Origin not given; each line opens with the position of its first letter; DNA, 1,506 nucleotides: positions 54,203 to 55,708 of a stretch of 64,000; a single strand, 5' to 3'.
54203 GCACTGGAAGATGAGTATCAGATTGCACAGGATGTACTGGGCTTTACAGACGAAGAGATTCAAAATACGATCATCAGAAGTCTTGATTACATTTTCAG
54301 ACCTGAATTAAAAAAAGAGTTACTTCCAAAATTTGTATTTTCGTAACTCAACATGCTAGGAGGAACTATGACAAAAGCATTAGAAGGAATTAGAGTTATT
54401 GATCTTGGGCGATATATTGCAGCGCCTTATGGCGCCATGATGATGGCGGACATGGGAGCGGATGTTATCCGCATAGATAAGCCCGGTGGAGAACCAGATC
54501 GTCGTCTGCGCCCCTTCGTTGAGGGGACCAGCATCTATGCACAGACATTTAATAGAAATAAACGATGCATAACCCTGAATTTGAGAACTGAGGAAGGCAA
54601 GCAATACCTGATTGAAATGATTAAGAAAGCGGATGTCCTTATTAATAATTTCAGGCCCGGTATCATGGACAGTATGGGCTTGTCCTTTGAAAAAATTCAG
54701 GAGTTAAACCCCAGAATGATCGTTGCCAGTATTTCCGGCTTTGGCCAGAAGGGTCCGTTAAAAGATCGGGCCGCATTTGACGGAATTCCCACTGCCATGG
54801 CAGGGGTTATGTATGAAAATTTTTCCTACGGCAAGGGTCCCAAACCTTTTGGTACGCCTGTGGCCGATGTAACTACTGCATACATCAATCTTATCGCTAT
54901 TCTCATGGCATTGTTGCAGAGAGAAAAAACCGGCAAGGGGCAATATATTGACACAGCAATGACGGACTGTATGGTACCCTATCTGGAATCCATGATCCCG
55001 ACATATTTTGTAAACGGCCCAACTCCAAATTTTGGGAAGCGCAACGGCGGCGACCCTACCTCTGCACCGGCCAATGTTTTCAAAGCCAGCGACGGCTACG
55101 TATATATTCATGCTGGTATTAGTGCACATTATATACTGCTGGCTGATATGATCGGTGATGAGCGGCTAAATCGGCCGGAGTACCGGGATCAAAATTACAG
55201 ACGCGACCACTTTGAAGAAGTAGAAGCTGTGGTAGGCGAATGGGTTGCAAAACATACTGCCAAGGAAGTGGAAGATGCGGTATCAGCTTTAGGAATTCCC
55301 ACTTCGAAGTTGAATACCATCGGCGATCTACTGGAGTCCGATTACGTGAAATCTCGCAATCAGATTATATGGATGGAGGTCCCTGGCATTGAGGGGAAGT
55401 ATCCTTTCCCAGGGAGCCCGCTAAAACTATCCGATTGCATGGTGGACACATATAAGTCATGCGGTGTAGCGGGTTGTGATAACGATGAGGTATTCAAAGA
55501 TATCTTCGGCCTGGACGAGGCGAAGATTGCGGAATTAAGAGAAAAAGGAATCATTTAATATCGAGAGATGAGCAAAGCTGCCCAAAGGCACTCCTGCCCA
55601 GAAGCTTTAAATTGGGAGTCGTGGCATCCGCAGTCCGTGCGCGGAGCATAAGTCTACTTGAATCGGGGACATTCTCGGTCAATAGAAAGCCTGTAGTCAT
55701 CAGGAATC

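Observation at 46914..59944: Uncharacterised CoA-dependent pathway: HAAT importer, ADA-family deaminase, type III CoA-transferase, Bcd-like dehydrogenase-EtfBA and two paralogous crotonases under a LacI regulator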

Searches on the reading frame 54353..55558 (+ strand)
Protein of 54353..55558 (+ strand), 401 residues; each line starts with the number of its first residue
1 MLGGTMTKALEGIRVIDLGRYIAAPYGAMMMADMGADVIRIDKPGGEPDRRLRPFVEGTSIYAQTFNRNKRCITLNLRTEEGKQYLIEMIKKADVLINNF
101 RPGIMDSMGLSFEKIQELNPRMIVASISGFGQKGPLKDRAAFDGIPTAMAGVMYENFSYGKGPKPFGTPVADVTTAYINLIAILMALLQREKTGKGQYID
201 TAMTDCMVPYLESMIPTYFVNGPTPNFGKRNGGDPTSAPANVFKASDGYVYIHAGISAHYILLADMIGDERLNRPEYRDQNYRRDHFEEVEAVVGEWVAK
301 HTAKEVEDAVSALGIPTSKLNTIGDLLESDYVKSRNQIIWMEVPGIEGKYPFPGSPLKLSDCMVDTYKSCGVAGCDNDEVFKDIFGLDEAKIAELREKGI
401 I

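Call 4: search_protein_families(library=ncbifam, proteins=[window:54353-55558:+], max_evalue=0.00001)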
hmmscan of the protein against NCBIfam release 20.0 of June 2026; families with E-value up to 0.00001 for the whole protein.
window:54353-55558:+ (401 aa): 7 families
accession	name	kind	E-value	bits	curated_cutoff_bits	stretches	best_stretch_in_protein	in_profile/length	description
NF041294.1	Scnl_mescCoAtase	equivalog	6.9e-75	252.5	700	1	8-369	2-368/381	succinyl-CoA:mesaconate CoA-transferase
NF003809.0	PRK05398.1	subfamily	1.5e-68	231.3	442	2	6-208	1-205/416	formyl-CoA transferase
TIGR03253.1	oxalate_frc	equivalog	8.6e-67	225.6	504.2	2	7-207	1-203/416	formyl-CoA transferase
NF008511.0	PRK11430.1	equivalog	1.5e-65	221.8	522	1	9-377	9-370/381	CoA:oxalate CoA-transferase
NF052585.1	SucGlutTfsCaiB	equivalog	3.5e-63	213.6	750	1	7-341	5-346/394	succinate--glutarate CoA-transferase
NF002914.1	PRK03525.1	equivalog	7.1e-44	150.3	413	1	9-401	9-397/400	L-carnitine CoA-transferase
TIGR04253.1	mesacon_CoA_iso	equivalog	1.8e-21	76.6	725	1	10-401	3-400/403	2-methylfumaryl-CoA isomerase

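Call 5: search_protein_families(library=pfam, proteins=[window:54353-55558:+], max_evalue=0.00001)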
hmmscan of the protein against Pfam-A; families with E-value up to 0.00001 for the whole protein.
window:54353-55558:+ (401 aa): 1 family
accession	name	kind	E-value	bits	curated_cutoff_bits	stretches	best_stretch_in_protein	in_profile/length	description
PF02515.22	CoA_transf_3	-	7.6e-100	335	23.3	1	10-366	1-355/366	CoA-transferase family III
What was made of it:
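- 54368..55558 (+): Type III (CaiB/BaiF) CoA-transferase. CoA_transf_3 335 bits (call 5).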

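Call 19: find_homologous_proteins(query=window:54368-55558:+, max_evalue=1e-60)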
Query window:54368-55558:+ (396 aa): 645 proteins with E <= 1e-60 among 8000 candidates; the best 120 are listed.
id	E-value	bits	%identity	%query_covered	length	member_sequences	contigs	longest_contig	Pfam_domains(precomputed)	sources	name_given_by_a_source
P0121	4.0e-268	907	100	100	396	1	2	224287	PF02515.23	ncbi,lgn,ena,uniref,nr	ncbi:CaiB/BaiF CoA-transferase family protein [uncultured Dysosmobacter sp.]|uniref:CaiB/BaiF CoA tr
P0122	1.0e-132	461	51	100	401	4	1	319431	PF02515.23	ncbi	ncbi:MAG: CaiB/BaiF CoA transferase family protein [Saccharofermentanales bacterium]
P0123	2.6e-128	446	50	100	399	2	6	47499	PF02515.23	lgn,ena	-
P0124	2.7e-127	443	50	99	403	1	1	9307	PF02515.23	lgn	-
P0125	1.9e-126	440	49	100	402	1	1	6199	PF02515.23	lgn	-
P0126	2.7e-115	404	47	99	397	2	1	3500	PF02515.23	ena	-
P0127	9.1e-112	392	45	100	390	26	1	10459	PF02515.23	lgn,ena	-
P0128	3.7e-111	390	44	100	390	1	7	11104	PF02515.23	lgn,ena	-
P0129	8.8e-111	389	45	100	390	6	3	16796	PF02515.23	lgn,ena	-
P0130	7.1e-102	359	47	99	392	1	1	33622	PF02515.23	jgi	-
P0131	7.0e-99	350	42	100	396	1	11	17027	PF02515.23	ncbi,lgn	-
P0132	8.5e-99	349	42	100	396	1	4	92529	PF02515.23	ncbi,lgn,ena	-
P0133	8.5e-99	349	43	100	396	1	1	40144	PF02515.23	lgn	-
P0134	1.1e-98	349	45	100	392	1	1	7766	PF02515.23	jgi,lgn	jgi:CoA:oxalate CoA-transferase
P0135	1.3e-98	349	41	100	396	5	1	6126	PF02515.23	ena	-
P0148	9.5e-98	346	42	100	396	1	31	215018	PF02515.23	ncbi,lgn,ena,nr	ncbi:MAG: CoA transferase [Lachnospiraceae bacterium]|nr:CoA transferase [Lachnospiraceae bacterium]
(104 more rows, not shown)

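Call 20: find_encoding_contigs(protein=P0123, flank=10000, max_places=2)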
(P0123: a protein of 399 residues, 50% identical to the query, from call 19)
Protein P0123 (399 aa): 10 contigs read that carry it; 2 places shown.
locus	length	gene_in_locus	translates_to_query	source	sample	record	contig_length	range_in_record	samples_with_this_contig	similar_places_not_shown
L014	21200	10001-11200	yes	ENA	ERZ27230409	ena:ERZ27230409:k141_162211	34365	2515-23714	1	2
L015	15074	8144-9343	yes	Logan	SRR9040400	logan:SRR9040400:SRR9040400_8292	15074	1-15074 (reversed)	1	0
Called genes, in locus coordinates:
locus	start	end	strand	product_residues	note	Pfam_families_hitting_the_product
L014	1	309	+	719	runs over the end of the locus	PF09371:Tex_N, PF22706:Tex_central_region, PF16921:Tex_YqgF, PF14639:YqgF, PF12836:HHH_3, PF17674:HHH_9, PF00575:S1, PF23459:S1_RRP5, +1 more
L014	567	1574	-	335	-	PF00962:A_deaminase, PF07969:Amidohydro_3 (weak)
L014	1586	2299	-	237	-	PF00005:ABC_tran, PF13304:AAA_21 (faint)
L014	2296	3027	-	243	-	PF00005:ABC_tran, PF12399:BCA_ABC_TP_C (weak)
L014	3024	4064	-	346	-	PF02653:BPD_transp_2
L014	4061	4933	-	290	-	PF02653:BPD_transp_2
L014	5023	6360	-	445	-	PF13433:Peripla_BP_5, PF13458:Peripla_BP_6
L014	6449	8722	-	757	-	PF02901:PFL-like, PF01228:Gly_radical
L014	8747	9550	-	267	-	PF00378:ECH_1, PF16113:ECH_2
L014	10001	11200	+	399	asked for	PF02515:CoA_transf_3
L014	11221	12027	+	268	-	PF00378:ECH_1, PF16113:ECH_2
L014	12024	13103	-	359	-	PF05651:Diacid_rec, PF13556:HTH_30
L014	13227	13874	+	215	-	PF02737:3HCDH_N, PF07992:Pyr_redox_2 (weak)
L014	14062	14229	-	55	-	-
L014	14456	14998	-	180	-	-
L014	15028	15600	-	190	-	-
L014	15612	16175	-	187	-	-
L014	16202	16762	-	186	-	PF00413:Peptidase_M10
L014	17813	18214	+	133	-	PF19514:MobC_2, PF21983:NikA-like, PF05713:MobC (weak)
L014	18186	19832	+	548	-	PF03432:Relaxase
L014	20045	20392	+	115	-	-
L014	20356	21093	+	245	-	PF09681:Phage_rep_org_N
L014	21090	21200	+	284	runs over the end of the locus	PF01695:IstB_IS21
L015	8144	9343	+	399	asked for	PF02515:CoA_transf_3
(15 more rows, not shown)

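Call 21: find_encoding_contigs(protein=P0122, flank=10000, max_places=2)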
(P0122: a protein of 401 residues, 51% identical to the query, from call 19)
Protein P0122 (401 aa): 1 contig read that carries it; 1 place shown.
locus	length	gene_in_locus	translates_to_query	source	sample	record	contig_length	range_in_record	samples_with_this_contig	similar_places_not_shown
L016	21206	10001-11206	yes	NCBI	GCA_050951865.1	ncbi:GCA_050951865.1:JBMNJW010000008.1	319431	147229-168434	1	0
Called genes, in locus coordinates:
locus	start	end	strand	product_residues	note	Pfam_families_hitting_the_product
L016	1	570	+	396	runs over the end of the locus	PF00037:Fer4, PF12797:Fer4_2 (weak), PF12837:Fer4_6 (weak), PF12838:Fer4_7, PF13187:Fer4_9 (weak), PF13237:Fer4_10, PF01012:ETF, PF00766:ETF_alpha, +7 more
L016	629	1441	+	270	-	PF00378:ECH_1, PF16113:ECH_2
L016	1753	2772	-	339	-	PF00356:LacI, PF00532:Peripla_BP_1, PF13407:Peripla_BP_4, PF13377:Peripla_BP_3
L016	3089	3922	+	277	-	PF00378:ECH_1, PF16113:ECH_2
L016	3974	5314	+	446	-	PF13433:Peripla_BP_5, PF13458:Peripla_BP_6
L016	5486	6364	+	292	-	PF02653:BPD_transp_2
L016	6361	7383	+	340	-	PF02653:BPD_transp_2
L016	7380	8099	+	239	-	PF00005:ABC_tran, PF12399:BCA_ABC_TP_C (weak)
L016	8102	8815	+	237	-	PF00005:ABC_tran, PF13304:AAA_21 (faint)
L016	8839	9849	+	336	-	PF00962:A_deaminase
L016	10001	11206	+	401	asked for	PF02515:CoA_transf_3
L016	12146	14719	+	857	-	PF00496:SBP_bac_5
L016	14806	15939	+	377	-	PF00528:BPD_transp_1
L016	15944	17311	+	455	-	PF00528:BPD_transp_1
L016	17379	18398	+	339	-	PF00005:ABC_tran, PF02463:SMC_N (weak), PF13304:AAA_21, PF08352:oligo_HPY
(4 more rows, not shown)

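Call 24: search_solved_structures(query=window:54368-55558:+, max_evalue=1e-30, show_alignments=0)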
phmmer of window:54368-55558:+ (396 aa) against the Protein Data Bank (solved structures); distinct sequences matched with E-value up to 1e-30: 30.
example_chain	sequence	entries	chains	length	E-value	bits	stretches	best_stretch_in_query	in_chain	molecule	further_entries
4hl6_A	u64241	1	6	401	1.7e-58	201.8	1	5-371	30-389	Uncharacterized protein YfdE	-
4ed9_A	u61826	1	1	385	2.7e-58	201.1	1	4-355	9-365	CAIB/BAIF family protein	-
9br7_A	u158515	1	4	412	3.5e-54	187.5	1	3-396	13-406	Succinate--hydroxymethylglutarate CoA-transferase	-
9br6_A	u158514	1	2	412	5.3e-54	187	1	3-396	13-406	Succinate--hydroxymethylglutarate CoA-transferase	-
10uh_A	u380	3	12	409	1.6e-51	178.8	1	5-396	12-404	Formyl-coenzyme a transferase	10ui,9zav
1p5h_A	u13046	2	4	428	1.4e-43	152.6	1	1-203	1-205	Formyl-coenzyme A transferase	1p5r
2vjo_A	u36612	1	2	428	1.9e-43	152.2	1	1-203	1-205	FORMYL-COENZYME A TRANSFERASE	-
2vjq_A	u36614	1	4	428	2.2e-43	152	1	1-203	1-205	FORMYL-COENZYME A TRANSFERASE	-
2vjp_A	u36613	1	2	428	2.8e-43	151.6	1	1-203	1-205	FORMYL-COENZYME A TRANSFERASE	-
2vjk_A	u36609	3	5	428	3.7e-43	151.3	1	1-203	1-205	FORMYL-COENZYME A TRANSFERASE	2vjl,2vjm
2vjn_A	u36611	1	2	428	5.6e-43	150.7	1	1-203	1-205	FORMYL-COENZYME A TRANSFERASE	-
1t4c_A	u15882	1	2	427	1.7e-42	149.1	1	2-203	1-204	Formyl-CoA:oxalate CoA-transferase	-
2vjm_B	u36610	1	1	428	2.6e-42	148.5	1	1-203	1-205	FORMYL-COENZYME A TRANSFERASE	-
1vgr_A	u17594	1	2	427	5.6e-42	147.4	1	2-203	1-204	Formyl-coenzyme A transferase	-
1t3z_A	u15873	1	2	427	9.6e-42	146.6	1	2-203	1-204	Formyl-coenzyme A transferase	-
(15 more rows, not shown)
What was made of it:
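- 54368..55558 (+): Nearest curated families and structures act on small dicarboxylates: mesaconate, oxalate, glutarate, hydroxymethylglutarate (calls 4, 24).
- The CoA-transferase's nearest curated families and structures use succinyl-CoA and C4-C6 dicarboxylates (calls 4, 24).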

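Call 26: find_encoding_contigs(protein=P0129, flank=10000, max_places=2)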
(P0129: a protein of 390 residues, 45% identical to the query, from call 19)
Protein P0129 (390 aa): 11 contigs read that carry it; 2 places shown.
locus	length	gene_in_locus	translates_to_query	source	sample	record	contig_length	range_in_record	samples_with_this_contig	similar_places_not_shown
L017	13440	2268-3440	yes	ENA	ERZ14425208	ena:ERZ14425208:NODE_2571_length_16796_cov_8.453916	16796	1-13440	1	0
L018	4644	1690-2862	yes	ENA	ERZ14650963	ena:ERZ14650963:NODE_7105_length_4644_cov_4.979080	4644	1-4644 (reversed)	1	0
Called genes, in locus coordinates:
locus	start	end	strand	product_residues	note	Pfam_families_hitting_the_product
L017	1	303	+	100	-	?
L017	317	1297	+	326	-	PF00005:ABC_tran, PF13304:AAA_21 (weak), PF08352:oligo_HPY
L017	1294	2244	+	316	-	PF00005:ABC_tran, PF08352:oligo_HPY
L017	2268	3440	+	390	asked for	PF02515:CoA_transf_3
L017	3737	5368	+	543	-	PF00239:Resolvase, PF07508:Recombinase, PF13408:Zn_ribbon_recom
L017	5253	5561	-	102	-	-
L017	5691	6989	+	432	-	PF00890:FAD_binding_2, PF01266:DAO, PF01494:FAD_binding_3 (weak), PF12831:FAD_oxidored (weak), PF13450:NAD_binding_8 (weak), PF00355:Rieske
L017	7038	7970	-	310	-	PF00291:PALP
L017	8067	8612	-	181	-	-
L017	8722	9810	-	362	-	PF02746:MR_MLE_N, PF13378:MR_MLE_C, PF07476:MAAL_C (weak)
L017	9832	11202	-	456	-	PF01546:Peptidase_M20, PF07687:M20_dimer (faint)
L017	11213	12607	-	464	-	PF01841:Transglut_core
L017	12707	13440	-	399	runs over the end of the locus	PF05684:DUF819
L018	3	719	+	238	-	?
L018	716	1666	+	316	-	PF00005:ABC_tran, PF08352:oligo_HPY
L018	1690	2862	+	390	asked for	PF02515:CoA_transf_3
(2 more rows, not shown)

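Call 27: find_encoding_contigs(protein=P0148, flank=10000, max_places=2)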
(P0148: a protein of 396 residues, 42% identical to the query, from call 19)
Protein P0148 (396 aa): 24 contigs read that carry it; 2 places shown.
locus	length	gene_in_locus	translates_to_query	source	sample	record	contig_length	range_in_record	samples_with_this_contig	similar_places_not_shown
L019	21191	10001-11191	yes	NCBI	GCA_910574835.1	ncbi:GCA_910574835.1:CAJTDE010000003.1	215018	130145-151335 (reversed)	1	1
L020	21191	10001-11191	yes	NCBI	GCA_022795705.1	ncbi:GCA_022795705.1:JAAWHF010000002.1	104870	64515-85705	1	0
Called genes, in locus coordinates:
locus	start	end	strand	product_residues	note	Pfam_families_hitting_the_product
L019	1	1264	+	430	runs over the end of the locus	PF00275:EPSP_synthase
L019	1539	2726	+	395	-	PF00438:S-AdoMet_synt_N, PF02772:S-AdoMet_synt_M, PF02773:S-AdoMet_synt_C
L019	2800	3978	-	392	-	PF00465:Fe-ADH, PF13685:Fe-ADH_2, PF25137:ADH_Fe_C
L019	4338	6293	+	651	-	PF05043:Mga (faint), PF08220:HTH_DeoR (faint), PF08279:HTH_11, PF08280:HTH_Mga (faint), PF00874:PRD, PF00359:PTS_EIIA_2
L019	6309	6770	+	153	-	PF00359:PTS_EIIA_2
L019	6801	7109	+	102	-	PF02302:PTS_IIB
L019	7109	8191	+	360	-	PF02378:PTS_EIIC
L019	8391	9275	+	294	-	PF01116:F_bP_aldolase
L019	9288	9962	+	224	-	PF08378:NERD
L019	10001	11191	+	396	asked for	PF02515:CoA_transf_3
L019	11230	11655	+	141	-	PF01575:MaoC_dehydratas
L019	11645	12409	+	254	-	PF00378:ECH_1, PF16113:ECH_2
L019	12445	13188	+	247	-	PF00106:adh_short, PF08659:KR, PF13561:adh_short_C2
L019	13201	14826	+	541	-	PF00501:AMP-binding, PF13193:AMP-binding_C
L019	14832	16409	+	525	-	PF01144:CoA_trans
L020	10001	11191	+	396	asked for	PF02515:CoA_transf_3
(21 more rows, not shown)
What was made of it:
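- Tried and rejected: They sit in unrelated contexts (calls 26, 27).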

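Call 50: search_protein_families(library=ncbifam, proteins=[L014:13227-13874:+], max_evalue=0.000001)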
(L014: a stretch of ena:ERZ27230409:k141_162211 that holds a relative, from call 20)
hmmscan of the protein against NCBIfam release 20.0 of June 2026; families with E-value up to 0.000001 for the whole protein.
L014:13227-13874:+ (215 aa): 19 families
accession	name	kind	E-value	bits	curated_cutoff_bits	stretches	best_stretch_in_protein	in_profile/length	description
NF004474.0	PRK05808.1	subfamily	2.7e-69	233.6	408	1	2-207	3-208/283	3-hydroxybutyryl-CoA dehydrogenase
NF006124.0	PRK08268.1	subfamily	4.3e-64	217.3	508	1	2-206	7-211/507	3-hydroxyacyl-CoA dehydrogenase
NF005715.0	PRK07530.1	equivalog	2.6e-62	210.8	420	1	1-206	3-208/292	3-hydroxybutyryl-CoA dehydrogenase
NF006722.0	PRK09260.1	equivalog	1e-58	198.9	429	1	1-208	1-209/289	3-hydroxyacyl-CoA dehydrogenase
NF005875.0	PRK07819.1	subfamily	2.6e-58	197.7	319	1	2-206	5-211/287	3-hydroxybutyryl-CoA dehydrogenase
TIGR02279.1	PaaC-3OHAcCoADH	equivalog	8.8e-51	173.3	669.4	1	3-206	6-209/503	3-hydroxyacyl-CoA dehydrogenase PaaH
NF008727.0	PRK11730.1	equivalog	3.6e-50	171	870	1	3-207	314-518/717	fatty acid oxidation complex subunit alpha FadB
NF004699.0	PRK06035.1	equivalog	3.6e-49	167.5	500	1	2-200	3-204/294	3-hydroxyacyl-CoA dehydrogenase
NF008363.0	PRK11154.1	equivalog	6.9e-48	163.3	869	1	2-208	309-516/708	fatty acid oxidation complex subunit alpha FadJ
TIGR02441.1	fa_ox_alpha_mit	equivalog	1e-47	162.7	964.65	1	3-211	336-544/737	fatty acid oxidation complex subunit alpha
TIGR02437.1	FadB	equivalog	2.8e-42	145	933.55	1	6-207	317-518/714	fatty acid oxidation complex subunit alpha FadB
TIGR02440.1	FadJ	equivalog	3.6e-42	144.5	968.45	1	2-210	304-513/699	fatty acid oxidation complex subunit alpha FadJ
NF006143.0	PRK08293.1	equivalog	1.2e-40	139.6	312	1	2-206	4-211/291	3-hydroxyacyl-CoA dehydrogenase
NF006125.0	PRK08269.1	equivalog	6.8e-35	120.7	427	1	3-207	6-220/334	3-hydroxybutyryl-CoA dehydrogenase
NF052272.1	Staph_FadB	exception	2e-34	118.9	999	1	2-200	3-205/752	3-hydroxyacyl-CoA dehydrogenase/crotonase FadB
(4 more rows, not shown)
